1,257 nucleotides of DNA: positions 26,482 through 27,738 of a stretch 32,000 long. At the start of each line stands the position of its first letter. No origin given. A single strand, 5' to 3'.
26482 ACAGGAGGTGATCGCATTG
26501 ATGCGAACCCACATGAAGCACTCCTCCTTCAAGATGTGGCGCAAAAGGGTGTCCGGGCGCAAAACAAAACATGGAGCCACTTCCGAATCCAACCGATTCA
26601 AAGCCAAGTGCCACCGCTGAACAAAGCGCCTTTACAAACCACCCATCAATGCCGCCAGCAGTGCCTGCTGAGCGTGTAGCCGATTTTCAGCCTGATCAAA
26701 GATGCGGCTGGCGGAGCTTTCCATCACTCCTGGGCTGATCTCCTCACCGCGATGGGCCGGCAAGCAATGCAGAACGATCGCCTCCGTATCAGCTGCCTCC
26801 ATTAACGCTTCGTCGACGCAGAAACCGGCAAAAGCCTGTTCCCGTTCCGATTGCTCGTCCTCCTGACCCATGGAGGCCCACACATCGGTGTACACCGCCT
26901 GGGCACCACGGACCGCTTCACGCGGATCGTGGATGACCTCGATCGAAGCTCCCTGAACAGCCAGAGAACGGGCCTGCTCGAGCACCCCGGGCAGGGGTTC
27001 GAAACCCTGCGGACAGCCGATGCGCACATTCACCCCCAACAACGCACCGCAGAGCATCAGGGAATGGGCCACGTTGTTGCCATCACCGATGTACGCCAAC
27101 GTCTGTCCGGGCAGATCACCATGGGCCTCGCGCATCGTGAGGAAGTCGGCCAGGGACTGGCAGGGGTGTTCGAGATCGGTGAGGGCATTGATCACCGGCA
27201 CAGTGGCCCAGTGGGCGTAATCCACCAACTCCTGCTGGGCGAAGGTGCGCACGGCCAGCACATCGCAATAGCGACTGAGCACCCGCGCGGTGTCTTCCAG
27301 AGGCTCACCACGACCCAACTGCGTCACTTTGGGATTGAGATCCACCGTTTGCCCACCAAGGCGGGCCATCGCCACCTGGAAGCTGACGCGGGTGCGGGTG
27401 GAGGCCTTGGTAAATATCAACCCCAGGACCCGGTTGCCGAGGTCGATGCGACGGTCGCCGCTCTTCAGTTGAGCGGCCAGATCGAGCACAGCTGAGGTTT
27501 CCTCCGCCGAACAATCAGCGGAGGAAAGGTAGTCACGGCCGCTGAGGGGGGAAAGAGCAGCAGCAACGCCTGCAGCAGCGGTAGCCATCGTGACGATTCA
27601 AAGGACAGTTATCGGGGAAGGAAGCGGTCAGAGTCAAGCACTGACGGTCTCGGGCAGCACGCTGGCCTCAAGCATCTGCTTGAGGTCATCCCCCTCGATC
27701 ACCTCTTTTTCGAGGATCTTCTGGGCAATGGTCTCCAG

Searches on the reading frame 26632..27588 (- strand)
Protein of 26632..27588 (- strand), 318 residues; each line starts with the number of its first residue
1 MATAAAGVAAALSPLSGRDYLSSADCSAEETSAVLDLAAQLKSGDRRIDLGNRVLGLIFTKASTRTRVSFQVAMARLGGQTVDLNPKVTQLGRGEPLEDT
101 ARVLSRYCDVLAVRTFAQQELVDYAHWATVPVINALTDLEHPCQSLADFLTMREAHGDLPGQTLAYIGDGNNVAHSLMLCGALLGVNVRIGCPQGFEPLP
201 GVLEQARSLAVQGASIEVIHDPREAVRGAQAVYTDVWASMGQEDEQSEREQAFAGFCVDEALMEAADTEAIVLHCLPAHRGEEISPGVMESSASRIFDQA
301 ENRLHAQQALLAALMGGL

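Call 54: find_encoding_contigs(protein=window:26632-27588:-, flank=2000, max_places=4)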
Protein window:26632-27588:- (318 aa): 23 contigs read that carry it; 1 place shown.
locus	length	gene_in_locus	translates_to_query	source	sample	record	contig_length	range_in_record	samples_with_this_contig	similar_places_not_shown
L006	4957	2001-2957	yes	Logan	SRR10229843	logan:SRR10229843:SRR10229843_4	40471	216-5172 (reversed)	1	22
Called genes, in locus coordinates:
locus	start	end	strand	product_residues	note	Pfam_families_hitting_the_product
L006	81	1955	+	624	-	PF06480:FtsH_ext, PF00004:AAA, PF07728:AAA_5 (faint), PF23902:AAA_lid_PRS2_C (faint), PF17862:AAA_lid_3, PF01434:Peptidase_M41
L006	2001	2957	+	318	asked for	PF02729:OTCace_N, PF00185:OTCace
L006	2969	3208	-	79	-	PF10985:DUF2805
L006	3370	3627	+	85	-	-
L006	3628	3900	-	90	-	PF07864:DUF1651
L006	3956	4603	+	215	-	PF01726:LexA_DNA_bind, PF00717:Peptidase_S24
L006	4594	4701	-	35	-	-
